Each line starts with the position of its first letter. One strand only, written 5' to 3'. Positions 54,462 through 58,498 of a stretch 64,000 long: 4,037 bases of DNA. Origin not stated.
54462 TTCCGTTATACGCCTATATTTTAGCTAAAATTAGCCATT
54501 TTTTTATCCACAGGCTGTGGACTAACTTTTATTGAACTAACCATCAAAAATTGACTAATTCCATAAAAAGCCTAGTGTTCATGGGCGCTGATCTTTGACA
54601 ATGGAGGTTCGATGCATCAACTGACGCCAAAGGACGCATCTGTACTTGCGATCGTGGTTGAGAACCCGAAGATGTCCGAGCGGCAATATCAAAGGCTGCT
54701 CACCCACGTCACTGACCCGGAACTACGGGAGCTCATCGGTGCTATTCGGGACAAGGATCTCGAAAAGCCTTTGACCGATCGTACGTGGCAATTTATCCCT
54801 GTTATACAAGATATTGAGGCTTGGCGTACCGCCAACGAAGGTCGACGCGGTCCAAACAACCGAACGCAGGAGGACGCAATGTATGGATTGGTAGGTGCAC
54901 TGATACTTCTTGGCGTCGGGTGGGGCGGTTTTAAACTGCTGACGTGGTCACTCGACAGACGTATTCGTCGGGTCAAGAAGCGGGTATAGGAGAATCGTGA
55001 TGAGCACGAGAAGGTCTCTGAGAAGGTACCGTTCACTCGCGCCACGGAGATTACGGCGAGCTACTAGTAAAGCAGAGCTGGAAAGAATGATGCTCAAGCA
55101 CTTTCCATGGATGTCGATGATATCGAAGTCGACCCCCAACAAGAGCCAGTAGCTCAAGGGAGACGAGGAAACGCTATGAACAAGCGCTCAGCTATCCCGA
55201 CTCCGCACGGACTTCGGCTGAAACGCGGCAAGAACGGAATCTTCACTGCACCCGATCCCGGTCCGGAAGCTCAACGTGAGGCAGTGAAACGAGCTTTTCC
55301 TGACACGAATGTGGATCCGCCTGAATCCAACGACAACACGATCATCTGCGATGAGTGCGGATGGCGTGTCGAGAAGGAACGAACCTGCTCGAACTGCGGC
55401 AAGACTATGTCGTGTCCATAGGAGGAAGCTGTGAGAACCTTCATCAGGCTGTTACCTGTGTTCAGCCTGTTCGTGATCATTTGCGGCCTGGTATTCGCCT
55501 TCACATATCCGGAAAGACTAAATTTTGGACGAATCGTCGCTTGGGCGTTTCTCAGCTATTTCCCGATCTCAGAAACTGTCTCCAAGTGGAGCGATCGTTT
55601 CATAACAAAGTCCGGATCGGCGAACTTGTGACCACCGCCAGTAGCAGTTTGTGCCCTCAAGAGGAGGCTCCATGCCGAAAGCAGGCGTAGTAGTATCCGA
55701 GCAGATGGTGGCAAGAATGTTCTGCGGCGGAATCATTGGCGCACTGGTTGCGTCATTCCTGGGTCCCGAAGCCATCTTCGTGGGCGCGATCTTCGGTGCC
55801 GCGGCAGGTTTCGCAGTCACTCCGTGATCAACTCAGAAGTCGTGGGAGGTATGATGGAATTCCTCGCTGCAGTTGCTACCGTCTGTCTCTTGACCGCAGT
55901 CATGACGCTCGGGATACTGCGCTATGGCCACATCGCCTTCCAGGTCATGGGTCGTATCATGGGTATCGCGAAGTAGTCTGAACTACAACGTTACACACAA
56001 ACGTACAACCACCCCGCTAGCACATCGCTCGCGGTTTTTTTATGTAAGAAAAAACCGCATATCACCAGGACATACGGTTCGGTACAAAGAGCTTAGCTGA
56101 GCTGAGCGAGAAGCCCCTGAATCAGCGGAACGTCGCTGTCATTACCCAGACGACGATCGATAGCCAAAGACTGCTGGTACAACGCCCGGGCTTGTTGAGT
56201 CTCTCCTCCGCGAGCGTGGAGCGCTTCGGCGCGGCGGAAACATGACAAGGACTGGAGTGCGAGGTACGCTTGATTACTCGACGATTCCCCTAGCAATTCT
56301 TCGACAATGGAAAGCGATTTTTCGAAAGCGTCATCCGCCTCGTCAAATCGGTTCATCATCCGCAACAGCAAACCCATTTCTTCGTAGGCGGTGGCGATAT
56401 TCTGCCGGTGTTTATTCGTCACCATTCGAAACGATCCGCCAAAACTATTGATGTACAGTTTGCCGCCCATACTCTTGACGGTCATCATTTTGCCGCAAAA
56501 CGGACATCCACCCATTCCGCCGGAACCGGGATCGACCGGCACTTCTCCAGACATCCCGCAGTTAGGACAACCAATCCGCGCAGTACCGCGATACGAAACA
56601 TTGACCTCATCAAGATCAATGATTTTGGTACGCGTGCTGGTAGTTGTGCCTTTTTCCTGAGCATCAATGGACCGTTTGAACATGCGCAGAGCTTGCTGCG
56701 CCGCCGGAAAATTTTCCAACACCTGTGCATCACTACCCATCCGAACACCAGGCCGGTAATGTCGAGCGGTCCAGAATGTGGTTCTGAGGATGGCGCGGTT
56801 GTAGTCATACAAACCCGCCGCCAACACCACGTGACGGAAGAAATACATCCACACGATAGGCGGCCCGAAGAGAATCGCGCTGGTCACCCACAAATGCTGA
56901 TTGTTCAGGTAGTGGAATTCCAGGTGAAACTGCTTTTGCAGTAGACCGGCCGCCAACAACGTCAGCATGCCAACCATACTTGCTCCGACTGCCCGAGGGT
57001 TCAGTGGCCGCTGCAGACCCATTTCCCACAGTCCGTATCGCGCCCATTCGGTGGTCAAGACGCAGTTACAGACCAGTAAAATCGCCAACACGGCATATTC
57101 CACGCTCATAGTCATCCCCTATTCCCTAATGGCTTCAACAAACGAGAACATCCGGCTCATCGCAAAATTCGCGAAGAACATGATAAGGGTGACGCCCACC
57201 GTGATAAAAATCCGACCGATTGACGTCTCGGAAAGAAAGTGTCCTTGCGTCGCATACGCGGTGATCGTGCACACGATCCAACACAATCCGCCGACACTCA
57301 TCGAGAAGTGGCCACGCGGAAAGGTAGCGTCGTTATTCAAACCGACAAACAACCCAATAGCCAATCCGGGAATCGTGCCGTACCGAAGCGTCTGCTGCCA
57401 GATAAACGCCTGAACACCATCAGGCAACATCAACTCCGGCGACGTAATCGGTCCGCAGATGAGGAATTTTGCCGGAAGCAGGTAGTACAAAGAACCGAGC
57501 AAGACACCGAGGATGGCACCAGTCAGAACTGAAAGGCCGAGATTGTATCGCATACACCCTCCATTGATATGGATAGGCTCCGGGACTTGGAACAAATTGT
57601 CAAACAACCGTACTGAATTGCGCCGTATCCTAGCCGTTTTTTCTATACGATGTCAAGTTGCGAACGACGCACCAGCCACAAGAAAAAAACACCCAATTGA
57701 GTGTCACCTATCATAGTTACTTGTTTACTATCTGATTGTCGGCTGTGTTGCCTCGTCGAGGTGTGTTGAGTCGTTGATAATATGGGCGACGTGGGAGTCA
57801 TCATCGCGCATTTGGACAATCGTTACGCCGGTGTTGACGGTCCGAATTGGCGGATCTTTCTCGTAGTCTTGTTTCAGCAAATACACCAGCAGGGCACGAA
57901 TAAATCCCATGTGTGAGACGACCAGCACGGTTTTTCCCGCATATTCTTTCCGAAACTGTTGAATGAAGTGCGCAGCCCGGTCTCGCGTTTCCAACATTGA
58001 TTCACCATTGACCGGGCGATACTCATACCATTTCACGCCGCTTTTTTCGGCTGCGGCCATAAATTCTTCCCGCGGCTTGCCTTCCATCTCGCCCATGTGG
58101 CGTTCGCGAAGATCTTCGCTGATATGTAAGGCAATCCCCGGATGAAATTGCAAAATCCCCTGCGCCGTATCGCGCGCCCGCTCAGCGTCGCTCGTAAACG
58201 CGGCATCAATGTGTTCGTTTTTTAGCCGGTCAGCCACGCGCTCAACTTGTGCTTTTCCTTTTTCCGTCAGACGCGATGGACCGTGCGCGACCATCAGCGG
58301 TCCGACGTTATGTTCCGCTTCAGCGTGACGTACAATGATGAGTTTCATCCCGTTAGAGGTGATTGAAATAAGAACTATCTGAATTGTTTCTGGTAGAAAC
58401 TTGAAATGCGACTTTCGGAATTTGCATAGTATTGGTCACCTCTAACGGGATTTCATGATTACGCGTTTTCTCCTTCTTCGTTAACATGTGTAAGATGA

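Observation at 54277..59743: fusA and tuf are separated by about 5.4 kb: a LigT-like 2H phosphoesterase with two tandem histidine phosphatases (candidate RNA-end processing module) plus a membrane/Zn-ribbon block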

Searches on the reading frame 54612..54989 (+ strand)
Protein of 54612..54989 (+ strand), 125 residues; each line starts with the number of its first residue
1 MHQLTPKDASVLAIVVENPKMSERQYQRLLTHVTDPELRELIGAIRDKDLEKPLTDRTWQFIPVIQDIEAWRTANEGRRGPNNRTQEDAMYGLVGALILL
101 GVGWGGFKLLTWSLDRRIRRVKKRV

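Call 3: search_protein_families(library=pfam, proteins=[window:54612-54989:+], max_evalue=0.1)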
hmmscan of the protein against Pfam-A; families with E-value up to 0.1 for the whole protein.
window:54612-54989:+ (125 aa): 0 families

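Call 5: search_protein_families(library=ncbifam, proteins=[window:54612-54989:+], max_evalue=0.01)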
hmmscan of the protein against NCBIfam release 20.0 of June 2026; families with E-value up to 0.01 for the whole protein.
window:54612-54989:+ (125 aa): 0 families

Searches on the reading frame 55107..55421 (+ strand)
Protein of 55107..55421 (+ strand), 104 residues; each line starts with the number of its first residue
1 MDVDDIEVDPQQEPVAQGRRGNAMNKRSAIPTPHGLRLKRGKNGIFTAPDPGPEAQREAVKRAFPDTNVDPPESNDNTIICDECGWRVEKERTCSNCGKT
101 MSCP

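Call 3: search_protein_families(library=pfam, proteins=[window:55107-55421:+], max_evalue=0.1)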
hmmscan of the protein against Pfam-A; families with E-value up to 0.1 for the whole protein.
window:55107-55421:+ (104 aa): 5 families
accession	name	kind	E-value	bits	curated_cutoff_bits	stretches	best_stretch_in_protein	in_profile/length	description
PF13248.11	Zn_ribbon_3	-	0.0035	17.2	27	1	78-99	2-24/26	zinc-ribbon domain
PF12773.13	DZR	-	0.0054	17.3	27.3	1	75-101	9-34/45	Double zinc ribbon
PF23455.1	DUF7129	-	0.0091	16.2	30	1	69-101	2-37/45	Domain of unknown function (DUF7129)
PF13597.11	NRDD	-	0.019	14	26.2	1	51-100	482-530/562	Anaerobic ribonucleoside-triphosphate reductase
PF07191.17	Zn_ribbon_6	-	0.028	14.8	25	1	75-101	13-39/67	Double zinc ribbon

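Call 5: search_protein_families(library=ncbifam, proteins=[window:55107-55421:+], max_evalue=0.01)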
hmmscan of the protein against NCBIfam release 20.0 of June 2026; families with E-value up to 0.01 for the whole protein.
window:55107-55421:+ (104 aa): 0 families

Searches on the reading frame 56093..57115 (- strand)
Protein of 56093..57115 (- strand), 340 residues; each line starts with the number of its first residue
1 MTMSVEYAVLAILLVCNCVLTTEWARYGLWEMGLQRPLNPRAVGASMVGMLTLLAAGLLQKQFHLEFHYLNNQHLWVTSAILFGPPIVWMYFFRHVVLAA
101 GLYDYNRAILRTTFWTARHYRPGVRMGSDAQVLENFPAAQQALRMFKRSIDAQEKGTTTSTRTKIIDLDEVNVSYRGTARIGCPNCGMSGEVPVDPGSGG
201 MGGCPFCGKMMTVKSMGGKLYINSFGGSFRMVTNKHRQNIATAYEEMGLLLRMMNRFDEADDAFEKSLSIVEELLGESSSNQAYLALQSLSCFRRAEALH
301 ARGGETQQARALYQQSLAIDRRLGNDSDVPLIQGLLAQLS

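Call 3: search_protein_families(library=pfam, proteins=[window:56093-57115:-], max_evalue=0.1)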
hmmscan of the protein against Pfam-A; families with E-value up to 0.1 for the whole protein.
window:56093-57115:- (340 aa): 9 families
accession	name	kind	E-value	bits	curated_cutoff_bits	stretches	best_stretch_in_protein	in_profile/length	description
PF13424.12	TPR_12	-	1.9e-09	38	30.1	2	240-321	2-76/77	Tetratricopeptide repeat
PF13374.12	TPR_10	-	3.9e-07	30.3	27.5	1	241-278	2-39/42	Tetratricopeptide repeat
PF07719.23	TPR_2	-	4.1e-07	30.1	27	1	241-270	1-30/34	Tetratricopeptide repeat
PF00515.34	TPR_1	-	2.1e-05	24.6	27.8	1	241-270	1-30/34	Tetratricopeptide repeat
PF24885.1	TPR_NPHP3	-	0.00025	21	100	1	233-325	91-177/239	Nephrocystin-3 TPR domain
PF13176.12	TPR_7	-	0.00027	21.2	27.9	0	299-325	8-34/36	Tetratricopeptide repeat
PF13181.12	TPR_8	-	0.0013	19.1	25.7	0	241-270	1-30/34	Tetratricopeptide repeat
PF13174.12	TPR_6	-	0.0079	17.2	26.3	0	293-315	4-25/33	Tetratricopeptide repeat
PF14255.11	Cys_rich_CPXG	-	0.06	13.7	25.2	0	181-199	1-19/52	Cysteine-rich CPXCG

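Call 5: search_protein_families(library=ncbifam, proteins=[window:56093-57115:-], max_evalue=0.01)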
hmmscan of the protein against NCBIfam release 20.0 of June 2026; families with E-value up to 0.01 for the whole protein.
window:56093-57115:- (340 aa): 2 families
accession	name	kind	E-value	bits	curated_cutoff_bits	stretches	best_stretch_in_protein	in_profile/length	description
NF041070.1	carrier_LysW_Arch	domain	0.0019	18.2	75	1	182-223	4-46/57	alpha-aminoadipate/glutamate carrier protein LysW/ArgW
NF041717.1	HaaA_phane_TPR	equivalog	0.0023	16.1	1125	1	236-324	787-866/882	cyclophane-containing RiPP biosynthesis TPR protein HaaT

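Call 75: search_dna_similar(query=window:56093-57115:-, collection=phages, mode=protein, max_evalue=0.001, max_rows=8)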
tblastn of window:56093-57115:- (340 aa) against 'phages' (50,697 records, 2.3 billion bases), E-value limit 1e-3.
No match.

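Call 87: find_homologous_proteins(query=window:56093-57115:-, max_evalue=0.001)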
Query window:56093-57115:- (340 aa): 10 proteins with E <= 0.001 among 6166 candidates.
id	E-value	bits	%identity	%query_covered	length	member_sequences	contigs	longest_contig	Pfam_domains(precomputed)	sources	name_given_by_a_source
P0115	4.6e-227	770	100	99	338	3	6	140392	PF00515.35,PF13424.13,PF07719.24,PF13374.13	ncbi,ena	-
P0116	1.0e-131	457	58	99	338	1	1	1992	PF13424.13,PF07719.24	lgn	-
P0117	2.7e-113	397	53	99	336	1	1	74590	PF00515.35,PF13424.13,PF07719.24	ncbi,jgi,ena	ncbi:MAG: tetratricopeptide repeat protein [Patescibacteria group bacterium]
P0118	1.2e-105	371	49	99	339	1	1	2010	PF13424.13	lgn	-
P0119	3.6e-78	281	42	99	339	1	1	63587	PF00515.35,PF13424.13,PF07719.24,PF13374.13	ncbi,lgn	-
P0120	1.9e-74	269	39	99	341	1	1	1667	PF00515.35,PF13424.13,PF07719.24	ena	-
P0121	2.1e-73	265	40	94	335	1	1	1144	-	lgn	-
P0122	8.4e-70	254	45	45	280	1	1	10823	PF13424.13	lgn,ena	-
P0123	1.1e-67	247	38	99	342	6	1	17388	PF00515.35,PF13424.13,PF07719.24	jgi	-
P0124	7.2e-10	57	34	27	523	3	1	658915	PF13431.13,PF13414.13,PF17139.10,PF01535.27,PF13176.13,PF03783.21,PF24885.2,PF13428.13,PF04733.21,PF13374.13,PF07721.21,PF14559.13,PF24575.2,PF13371.13,PF17874.8,PF00515.35,PF04212.25,PF13424.13,PF13432.13,PF13181.13,PF07719.24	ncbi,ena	-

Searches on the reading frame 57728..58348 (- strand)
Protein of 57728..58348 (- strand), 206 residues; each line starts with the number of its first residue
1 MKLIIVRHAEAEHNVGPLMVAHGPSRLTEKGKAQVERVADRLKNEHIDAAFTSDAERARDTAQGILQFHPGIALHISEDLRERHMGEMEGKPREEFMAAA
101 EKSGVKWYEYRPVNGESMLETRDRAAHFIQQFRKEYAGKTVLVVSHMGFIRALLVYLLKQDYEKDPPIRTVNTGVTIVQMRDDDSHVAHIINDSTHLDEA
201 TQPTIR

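Call 3: search_protein_families(library=pfam, proteins=[window:57728-58348:-], max_evalue=0.1)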
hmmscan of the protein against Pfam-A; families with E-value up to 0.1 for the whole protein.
window:57728-58348:- (206 aa): 2 families
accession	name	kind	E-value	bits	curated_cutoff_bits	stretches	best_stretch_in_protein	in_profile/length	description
PF00300.27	His_Phos_1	-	6.8e-47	160.1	21.7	1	3-190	1-191/194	Histidine phosphatase superfamily (branch 1)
PF02589.21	LUD_dom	-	0.0066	16.6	22.6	1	35-120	1-77/189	LUD domain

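Call 5: search_protein_families(library=ncbifam, proteins=[window:57728-58348:-], max_evalue=0.01)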
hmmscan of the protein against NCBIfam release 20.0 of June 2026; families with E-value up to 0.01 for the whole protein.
window:57728-58348:- (206 aa): 19 families
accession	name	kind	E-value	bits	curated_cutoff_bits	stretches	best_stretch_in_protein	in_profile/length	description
TIGR03162.1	ribazole_cobC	equivalog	4e-30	104.6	162.9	1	3-176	1-174/176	alpha-ribazole phosphatase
NF005567.0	PRK07238.1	equivalog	2.1e-24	86.5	326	1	2-197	179-377/378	bifunctional RNase H/acid phosphatase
NF045917.1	PhserinePhPspA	equivalog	1.6e-21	76.9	350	1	1-199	2-202/211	phosphoserine phosphatase PspA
NF038349.1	dPGM_arch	equivalog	3.6e-21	75.9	225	1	4-187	2-177/194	2,3-diphosphoglycerate-dependent phosphoglycerate mutase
NF011580.0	PRK15004.1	equivalog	3.7e-21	76.1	250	1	1-161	1-164/203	adenosylcobalamin/alpha-ribazole phosphatase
NF002339.0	PRK01295.1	equivalog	9.9e-19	67.6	316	1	3-188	5-199/206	2,3-bisphosphoglycerate-dependent phosphoglycerate mutase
TIGR03848.1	MSMEG_4193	subfamily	3.4e-16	59.3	203.85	1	3-190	2-196/204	MSMEG_4193 family putative phosphomutase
NF002901.0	PRK03482.1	equivalog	8.4e-16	58.2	261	1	3-182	4-186/215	2,3-diphosphoglycerate-dependent phosphoglycerate mutase GpmB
TIGR01258.1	pgm_1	subfamily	2.2e-14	53.4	81.7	1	1-101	1-105/245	2,3-bisphosphoglycerate-dependent phosphoglycerate mutase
NF002217.0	PRK01112.1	equivalog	1.6e-13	50.6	320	1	72-189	101-223/228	2,3-bisphosphoglycerate-dependent phosphoglycerate mutase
NF010717.0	PRK14119.1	equivalog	8.9e-13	48.3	378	1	2-95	3-100/228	2,3-diphosphoglycerate-dependent phosphoglycerate mutase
NF009994.0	PRK13463.1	equivalog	8.7e-12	45.2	277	1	4-163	6-168/203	phosphoserine phosphatase 1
NF010713.0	PRK14115.1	equivalog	4.6e-11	42.5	305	1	1-99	2-104/248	2,3-diphosphoglycerate-dependent phosphoglycerate mutase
NF010718.0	PRK14120.1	equivalog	7.4e-11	41.8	366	1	2-97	6-105/249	phosphoglyceromutase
NF009993.0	PRK13462.1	equivalog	6.2e-10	39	226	1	2-161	7-162/203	acid phosphatase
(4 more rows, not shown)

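Call 15: find_encoding_contigs(protein=window:57728-58348:-, flank=10000, max_places=6)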
Protein window:57728-58348:- (206 aa): 4 contigs read that carry it; 2 places shown.
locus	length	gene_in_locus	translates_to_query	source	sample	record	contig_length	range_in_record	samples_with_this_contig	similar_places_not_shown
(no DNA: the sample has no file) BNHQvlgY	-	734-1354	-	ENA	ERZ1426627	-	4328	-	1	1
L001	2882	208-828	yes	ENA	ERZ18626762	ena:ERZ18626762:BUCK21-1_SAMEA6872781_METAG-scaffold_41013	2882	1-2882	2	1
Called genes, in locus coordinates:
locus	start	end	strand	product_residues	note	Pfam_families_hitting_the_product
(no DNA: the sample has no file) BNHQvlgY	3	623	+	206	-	?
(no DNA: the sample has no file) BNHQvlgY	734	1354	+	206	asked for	PF00300:His_Phos_1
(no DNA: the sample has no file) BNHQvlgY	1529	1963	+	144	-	-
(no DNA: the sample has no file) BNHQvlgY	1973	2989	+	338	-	PF00515:TPR_1 (faint), PF07719:TPR_2 (faint), PF13374:TPR_10 (weak), PF13424:TPR_12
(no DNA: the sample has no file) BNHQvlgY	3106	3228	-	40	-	-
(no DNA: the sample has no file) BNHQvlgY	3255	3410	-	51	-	-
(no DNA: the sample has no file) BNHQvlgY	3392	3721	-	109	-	-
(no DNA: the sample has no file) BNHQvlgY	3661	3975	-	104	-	-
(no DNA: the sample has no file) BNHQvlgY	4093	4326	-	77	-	?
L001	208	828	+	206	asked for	PF00300:His_Phos_1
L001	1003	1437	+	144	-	-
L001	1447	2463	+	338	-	PF00515:TPR_1 (faint), PF07719:TPR_2 (faint), PF13374:TPR_10 (weak), PF13424:TPR_12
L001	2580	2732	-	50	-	-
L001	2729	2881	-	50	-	?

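Call 33: search_solved_structures(query=window:57728-58348:-, max_evalue=0.00001)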
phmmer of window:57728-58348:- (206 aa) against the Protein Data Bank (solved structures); distinct sequences matched with E-value up to 0.00001: 44.
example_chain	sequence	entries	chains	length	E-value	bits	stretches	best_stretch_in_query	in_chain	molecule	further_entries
1h2e_A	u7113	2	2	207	5.3e-19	72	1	3-200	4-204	PHOSPHATASE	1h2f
1ebb_A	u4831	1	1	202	4.1e-18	69.1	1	3-197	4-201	PHOSPHATASE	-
4ij5_A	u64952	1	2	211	4.5e-15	59.2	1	1-199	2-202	Phosphoserine phosphatase 1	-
6nru_A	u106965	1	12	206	9.6e-15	58.1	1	1-159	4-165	CobC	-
1fzt_A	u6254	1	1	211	5.8e-14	55.6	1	3-185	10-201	PHOSPHOGLYCERATE MUTASE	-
4ij6_A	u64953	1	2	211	1.1e-13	54.6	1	1-199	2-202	Phosphoserine phosphatase 1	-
6e4b_A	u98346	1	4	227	4e-13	52.9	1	1-159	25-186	Adenosylcobalamin/alpha-ribazole phosphatase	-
4pz9_A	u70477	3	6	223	1.1e-11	48.1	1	2-163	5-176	Glucosyl-3-phosphoglycerate phosphatase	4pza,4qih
6s2q_A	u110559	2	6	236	1.3e-11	47.9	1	2-163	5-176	Glucosyl-3-phosphoglycerate phosphatase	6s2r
3e9c_A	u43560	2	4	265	2.3e-11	47.1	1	3-131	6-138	Zgc:56074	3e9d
9mmh_A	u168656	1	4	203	8.6e-11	45.2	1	2-197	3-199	Phosphoglycerate mutase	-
3e9e_A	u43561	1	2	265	5.7e-10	42.6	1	3-131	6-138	Zgc:56074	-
4emb_A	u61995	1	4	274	2e-09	40.8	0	2-124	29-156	2,3-bisphosphoglycerate-dependent phosphoglycerate mutase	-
1qhf_A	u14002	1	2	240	3.4e-09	40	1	2-98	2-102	PROTEIN (PHOSPHOGLYCERATE MUTASE)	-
1bq3_D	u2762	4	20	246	3.8e-09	39.9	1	2-98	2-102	PROTEIN (PHOSPHOGLYCERATE MUTASE 1) | PHOSPHOGLYCERATE MUTASE 1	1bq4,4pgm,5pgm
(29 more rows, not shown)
